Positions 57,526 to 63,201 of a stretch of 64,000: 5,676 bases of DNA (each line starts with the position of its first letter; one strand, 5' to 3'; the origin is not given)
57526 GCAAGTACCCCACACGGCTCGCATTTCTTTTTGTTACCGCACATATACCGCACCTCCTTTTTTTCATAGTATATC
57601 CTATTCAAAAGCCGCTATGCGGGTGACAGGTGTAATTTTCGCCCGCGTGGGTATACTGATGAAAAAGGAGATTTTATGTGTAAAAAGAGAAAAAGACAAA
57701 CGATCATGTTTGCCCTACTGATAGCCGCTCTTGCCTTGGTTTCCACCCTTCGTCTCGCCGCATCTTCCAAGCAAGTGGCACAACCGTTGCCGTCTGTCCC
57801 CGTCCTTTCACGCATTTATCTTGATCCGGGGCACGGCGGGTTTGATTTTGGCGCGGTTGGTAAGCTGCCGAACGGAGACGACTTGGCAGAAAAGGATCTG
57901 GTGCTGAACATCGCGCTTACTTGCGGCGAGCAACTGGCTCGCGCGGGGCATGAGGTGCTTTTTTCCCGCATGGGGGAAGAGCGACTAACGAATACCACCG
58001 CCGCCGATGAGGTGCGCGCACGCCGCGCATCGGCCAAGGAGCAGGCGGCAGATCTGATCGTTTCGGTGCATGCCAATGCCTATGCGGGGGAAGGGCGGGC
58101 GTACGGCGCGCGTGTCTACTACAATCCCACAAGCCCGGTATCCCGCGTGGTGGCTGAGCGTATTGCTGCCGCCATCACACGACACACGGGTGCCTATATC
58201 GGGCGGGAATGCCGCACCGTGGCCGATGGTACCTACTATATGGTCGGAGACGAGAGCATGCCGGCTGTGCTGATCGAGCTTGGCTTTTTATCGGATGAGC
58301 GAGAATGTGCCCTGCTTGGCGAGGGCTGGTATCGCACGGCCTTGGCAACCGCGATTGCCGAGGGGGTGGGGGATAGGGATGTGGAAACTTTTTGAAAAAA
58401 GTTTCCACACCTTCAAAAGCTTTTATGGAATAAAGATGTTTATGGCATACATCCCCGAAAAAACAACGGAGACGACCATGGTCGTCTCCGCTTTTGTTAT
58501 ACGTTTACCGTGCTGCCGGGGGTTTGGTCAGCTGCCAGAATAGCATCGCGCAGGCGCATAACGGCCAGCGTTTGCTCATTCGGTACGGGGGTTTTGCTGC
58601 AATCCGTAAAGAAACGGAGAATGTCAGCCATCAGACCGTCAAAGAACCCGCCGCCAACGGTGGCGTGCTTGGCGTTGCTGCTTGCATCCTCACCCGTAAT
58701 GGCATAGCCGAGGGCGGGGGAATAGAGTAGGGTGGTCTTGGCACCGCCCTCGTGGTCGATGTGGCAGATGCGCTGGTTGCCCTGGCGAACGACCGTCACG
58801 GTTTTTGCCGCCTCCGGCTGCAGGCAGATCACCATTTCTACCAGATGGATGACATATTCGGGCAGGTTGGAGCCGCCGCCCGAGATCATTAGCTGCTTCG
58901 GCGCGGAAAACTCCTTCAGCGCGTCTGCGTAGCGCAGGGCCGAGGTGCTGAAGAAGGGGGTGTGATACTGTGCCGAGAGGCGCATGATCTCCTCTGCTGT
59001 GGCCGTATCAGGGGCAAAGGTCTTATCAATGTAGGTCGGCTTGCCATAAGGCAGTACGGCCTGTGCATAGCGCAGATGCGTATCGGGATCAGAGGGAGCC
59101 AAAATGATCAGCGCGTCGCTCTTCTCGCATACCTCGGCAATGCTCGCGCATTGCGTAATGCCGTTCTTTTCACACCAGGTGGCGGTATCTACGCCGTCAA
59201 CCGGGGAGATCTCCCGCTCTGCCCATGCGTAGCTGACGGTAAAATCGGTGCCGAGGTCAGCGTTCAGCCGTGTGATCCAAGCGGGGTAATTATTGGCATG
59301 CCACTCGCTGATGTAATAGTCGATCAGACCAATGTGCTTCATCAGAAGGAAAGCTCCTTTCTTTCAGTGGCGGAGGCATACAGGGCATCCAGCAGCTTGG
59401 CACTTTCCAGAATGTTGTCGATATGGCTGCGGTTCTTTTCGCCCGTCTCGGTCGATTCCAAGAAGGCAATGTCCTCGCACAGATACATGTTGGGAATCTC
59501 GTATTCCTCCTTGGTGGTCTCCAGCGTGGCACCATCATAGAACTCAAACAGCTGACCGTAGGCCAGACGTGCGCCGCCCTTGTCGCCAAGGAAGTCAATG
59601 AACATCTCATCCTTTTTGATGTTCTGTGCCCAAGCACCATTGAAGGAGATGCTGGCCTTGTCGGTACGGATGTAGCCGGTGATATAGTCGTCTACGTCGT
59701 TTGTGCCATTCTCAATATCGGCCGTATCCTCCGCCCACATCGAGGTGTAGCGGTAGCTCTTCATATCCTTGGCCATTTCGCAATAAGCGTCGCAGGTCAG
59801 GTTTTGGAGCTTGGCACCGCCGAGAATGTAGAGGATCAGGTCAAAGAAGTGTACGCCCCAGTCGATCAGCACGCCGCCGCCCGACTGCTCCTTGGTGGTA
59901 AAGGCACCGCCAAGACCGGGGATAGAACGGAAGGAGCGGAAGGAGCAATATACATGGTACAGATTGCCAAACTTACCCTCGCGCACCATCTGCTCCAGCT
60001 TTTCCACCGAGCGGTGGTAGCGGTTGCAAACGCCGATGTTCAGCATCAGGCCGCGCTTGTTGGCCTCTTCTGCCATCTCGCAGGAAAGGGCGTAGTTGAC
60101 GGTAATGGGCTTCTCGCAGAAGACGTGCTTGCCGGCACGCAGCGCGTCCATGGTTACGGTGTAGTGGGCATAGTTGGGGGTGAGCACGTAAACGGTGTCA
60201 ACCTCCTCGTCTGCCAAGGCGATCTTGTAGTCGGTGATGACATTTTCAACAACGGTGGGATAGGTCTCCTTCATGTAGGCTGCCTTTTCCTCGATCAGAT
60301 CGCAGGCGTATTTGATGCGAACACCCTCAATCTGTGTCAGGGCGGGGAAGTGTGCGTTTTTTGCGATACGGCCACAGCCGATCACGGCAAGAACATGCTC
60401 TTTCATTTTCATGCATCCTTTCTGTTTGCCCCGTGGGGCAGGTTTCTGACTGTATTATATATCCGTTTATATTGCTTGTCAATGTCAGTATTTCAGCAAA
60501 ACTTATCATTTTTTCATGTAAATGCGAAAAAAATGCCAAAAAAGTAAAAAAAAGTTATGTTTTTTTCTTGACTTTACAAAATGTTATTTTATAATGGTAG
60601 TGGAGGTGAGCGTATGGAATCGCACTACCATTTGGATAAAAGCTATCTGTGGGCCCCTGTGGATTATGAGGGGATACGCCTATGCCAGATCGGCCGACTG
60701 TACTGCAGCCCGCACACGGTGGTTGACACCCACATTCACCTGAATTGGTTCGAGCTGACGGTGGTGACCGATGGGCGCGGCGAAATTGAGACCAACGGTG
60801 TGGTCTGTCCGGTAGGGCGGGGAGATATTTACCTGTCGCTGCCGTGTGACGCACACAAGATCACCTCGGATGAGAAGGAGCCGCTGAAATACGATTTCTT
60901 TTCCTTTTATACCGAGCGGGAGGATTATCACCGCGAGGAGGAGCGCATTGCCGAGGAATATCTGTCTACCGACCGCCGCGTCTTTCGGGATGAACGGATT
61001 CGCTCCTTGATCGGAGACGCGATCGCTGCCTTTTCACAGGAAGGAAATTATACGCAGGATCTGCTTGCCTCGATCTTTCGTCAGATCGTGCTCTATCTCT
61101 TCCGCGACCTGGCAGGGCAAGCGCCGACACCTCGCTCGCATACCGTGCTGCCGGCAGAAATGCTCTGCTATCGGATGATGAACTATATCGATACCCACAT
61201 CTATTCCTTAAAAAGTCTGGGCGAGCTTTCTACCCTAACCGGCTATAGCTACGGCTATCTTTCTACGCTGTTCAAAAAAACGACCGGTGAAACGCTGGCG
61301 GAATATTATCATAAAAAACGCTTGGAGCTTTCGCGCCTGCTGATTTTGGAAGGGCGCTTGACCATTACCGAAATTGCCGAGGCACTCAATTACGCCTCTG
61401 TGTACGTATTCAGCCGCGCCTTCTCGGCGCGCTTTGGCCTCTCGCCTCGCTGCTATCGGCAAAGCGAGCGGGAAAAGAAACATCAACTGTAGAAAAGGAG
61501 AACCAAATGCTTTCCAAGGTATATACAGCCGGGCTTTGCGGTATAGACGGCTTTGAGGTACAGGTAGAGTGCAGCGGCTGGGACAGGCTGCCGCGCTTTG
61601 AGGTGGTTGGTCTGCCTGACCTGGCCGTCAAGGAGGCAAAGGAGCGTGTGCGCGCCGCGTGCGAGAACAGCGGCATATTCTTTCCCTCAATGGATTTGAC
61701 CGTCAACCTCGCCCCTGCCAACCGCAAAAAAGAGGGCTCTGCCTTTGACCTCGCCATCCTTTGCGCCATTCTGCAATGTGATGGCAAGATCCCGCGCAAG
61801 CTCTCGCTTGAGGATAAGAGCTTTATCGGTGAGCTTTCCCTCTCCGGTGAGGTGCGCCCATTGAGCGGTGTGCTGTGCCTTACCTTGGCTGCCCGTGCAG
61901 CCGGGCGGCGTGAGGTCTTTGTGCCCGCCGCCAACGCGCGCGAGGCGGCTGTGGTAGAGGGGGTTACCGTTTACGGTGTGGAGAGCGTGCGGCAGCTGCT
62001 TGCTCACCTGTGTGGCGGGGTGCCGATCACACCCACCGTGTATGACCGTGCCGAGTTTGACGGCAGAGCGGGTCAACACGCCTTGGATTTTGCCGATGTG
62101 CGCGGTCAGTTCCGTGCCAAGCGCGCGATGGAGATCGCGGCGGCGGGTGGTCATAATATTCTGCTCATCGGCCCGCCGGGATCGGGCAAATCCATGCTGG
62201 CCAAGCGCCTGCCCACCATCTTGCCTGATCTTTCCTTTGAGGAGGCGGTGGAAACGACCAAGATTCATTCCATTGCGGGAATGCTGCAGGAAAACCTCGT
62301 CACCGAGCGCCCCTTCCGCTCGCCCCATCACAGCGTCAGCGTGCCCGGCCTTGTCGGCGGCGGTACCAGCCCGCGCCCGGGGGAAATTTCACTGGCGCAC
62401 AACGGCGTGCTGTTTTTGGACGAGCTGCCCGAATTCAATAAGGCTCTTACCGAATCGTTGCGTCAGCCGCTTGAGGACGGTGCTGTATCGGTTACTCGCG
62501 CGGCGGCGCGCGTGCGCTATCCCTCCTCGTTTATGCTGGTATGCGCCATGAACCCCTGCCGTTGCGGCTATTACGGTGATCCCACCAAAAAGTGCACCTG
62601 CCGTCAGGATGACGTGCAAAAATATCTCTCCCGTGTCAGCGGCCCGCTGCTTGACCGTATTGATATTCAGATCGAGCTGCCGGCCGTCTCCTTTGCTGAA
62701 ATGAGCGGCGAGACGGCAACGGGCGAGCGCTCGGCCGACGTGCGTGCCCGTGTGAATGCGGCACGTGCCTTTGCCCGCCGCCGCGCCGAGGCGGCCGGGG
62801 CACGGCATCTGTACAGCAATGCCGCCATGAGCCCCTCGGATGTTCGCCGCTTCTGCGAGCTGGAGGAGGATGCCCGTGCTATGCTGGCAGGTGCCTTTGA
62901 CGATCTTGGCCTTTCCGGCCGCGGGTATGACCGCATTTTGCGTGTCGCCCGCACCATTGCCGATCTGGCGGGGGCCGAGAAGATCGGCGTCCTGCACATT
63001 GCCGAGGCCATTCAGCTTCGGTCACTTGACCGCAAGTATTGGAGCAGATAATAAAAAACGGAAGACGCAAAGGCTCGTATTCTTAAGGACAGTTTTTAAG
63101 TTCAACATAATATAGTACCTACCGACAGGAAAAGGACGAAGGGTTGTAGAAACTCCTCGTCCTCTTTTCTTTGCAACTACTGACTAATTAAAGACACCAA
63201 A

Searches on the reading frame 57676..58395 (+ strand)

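Call 96: search_protein_families(library=pfam, proteins=[window:57676-58395:+], max_evalue=0.001)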
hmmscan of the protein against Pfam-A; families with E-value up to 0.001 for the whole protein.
window:57676-58395:+ (239 aa): 1 family
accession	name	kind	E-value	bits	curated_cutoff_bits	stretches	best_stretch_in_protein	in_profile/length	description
PF01520.23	Amidase_3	-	4.2e-36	125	27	1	47-231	1-172/174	N-acetylmuramoyl-L-alanine amidase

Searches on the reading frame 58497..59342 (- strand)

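Call 96: search_protein_families(library=pfam, proteins=[window:58497-59342:-], max_evalue=0.001)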
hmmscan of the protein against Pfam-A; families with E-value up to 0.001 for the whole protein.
window:58497-59342:- (281 aa): 0 families

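Call 100: search_protein_families(library=ncbifam, proteins=[window:58497-59342:-], max_evalue=0.001)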
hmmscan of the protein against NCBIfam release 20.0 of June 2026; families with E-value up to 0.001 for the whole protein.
window:58497-59342:- (281 aa): 1 family
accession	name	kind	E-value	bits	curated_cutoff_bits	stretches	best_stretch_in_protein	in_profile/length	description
NF007574.0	PRK10206.1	equivalog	0.0005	19.2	352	1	62-124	51-113/345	oxidoreductase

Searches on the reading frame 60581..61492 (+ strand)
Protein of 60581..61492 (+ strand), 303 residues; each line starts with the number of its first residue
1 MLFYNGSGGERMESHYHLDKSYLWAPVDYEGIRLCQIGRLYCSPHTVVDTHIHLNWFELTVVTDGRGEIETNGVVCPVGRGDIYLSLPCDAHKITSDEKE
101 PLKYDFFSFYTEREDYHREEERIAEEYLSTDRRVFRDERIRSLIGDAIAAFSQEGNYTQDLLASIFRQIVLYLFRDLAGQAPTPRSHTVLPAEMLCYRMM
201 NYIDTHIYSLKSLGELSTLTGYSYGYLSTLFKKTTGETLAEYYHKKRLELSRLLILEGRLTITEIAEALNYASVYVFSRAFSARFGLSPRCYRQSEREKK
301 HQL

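Call 100: search_protein_families(library=ncbifam, proteins=[window:60581-61492:+], max_evalue=0.001)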
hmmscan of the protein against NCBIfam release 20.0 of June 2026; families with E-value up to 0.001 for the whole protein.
window:60581-61492:+ (303 aa): 24 families
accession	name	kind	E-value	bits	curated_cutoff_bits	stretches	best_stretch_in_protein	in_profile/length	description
NF007860.0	PRK10572.1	equivalog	3.1e-15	55.8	208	1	57-301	50-290/292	arabinose operon transcriptional regulator AraC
TIGR04094.1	adjacent_YSIRK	equivalog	1.7e-13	50.3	200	1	194-293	285-383/383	YSIRK-targeted surface antigen transcriptional regulator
NF007584.0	PRK10219.1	equivalog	2.6e-12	47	174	1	198-294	9-105/107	superoxide response transcriptional regulator SoxS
NF047455.1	TF_Staph_AryK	equivalog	5e-11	41.6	850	1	144-301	109-264/759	transcriptional regulator AryK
NF049932.1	TranspRegBtr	equivalog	6.7e-11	41.4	900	1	197-299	167-269/531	bacillibactin transport transcriptional regulator Btr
NF047788.1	TransRegPocR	equivalog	1.8e-10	40.6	500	1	175-299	170-294/296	transcriptional regulator PocR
NF012228.1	RobA_TF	equivalog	4.6e-10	39.4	380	1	199-297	8-106/286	MDR efflux pump AcrAB transcriptional activator RobA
NF006902.0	PRK09393.1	equivalog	7.9e-10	38.4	425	1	194-299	220-325/327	transcriptional regulator FtrA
NF012144.2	ramA_TF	equivalog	1.7e-09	38.1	180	1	198-296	9-107/108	RamA family antibiotic efflux transcriptional regulator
NF011701.0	PRK15121.1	equivalog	1.8e-09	37.5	426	1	199-296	10-107/289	MDR efflux pump AcrAB transcriptional activator RobA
NF008564.0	PRK11511.1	equivalog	3.5e-08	33.6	202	1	198-296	13-111/127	MDR efflux pump AcrAB transcriptional activator MarA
NF049968.1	QhpR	equivalog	3.7e-08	32.9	250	1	240-293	231-284/284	AraC-like transcriptional regulator QhpR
NF012198.0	MarA_TF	equivalog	7.5e-08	32.6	250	1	197-295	12-110/124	MDR efflux pump AcrAB transcriptional activator MarA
NF052371.1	TransRegGbdRPseu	equivalog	8.5e-08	31.6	480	1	206-299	237-330/365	choline metabolism transcriptional regulator GbdR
NF033869.1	viru_reg_Rsp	equivalog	1e-07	30.9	400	1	131-295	87-248/701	AraC family transcriptional regulator Rsp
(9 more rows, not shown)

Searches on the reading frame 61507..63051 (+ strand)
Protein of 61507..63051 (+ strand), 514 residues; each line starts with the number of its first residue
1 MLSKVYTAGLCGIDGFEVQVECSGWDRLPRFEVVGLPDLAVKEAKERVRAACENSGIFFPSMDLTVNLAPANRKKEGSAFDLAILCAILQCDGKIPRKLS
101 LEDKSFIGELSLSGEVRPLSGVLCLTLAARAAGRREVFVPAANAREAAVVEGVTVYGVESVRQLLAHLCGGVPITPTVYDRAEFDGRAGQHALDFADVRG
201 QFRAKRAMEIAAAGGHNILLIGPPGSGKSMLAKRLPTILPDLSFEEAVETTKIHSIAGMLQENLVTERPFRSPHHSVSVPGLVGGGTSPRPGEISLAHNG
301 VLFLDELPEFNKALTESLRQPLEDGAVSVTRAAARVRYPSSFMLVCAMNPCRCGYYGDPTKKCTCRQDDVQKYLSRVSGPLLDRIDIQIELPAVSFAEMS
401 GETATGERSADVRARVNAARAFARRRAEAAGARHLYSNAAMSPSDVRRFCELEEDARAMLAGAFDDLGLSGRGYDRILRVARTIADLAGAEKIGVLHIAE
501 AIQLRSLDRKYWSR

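Call 96: search_protein_families(library=pfam, proteins=[window:61507-63051:+], max_evalue=0.001)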
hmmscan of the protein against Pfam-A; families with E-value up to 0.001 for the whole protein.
window:61507-63051:+ (514 aa): 8 families
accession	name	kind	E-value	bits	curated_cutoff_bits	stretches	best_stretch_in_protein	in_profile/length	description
PF01078.27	Mg_chelatase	-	1.4e-95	319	20.3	1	194-398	1-206/207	Magnesium chelatase, subunit ChlI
PF13541.12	ChlI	-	1.1e-35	122.6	27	1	21-143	2-121/121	Subunit ChlI of Mg-chelatase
PF13335.12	Mg_chelatase_C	-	1.4e-30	106.2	26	1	406-505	1-94/94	Magnesium chelatase, subunit ChlI C-terminal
PF07728.20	AAA_5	-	8.1e-10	39.3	22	1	217-352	1-125/139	AAA domain (dynein-related subfamily)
PF00493.29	MCM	-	1e-08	35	23.3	1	291-356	114-179/224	MCM P-loop domain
PF00158.32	Sigma54_activat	-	5e-07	30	20.2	1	206-349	13-142/168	Sigma-54 interaction domain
PF05362.19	Lon_C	-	1.4e-05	25.2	21.1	1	49-165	78-199/205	Lon protease (S16) C-terminal proteolytic domain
PF13191.12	AAA_16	-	0.00033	21.6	32.6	0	207-241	15-50/167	AAA ATPase domain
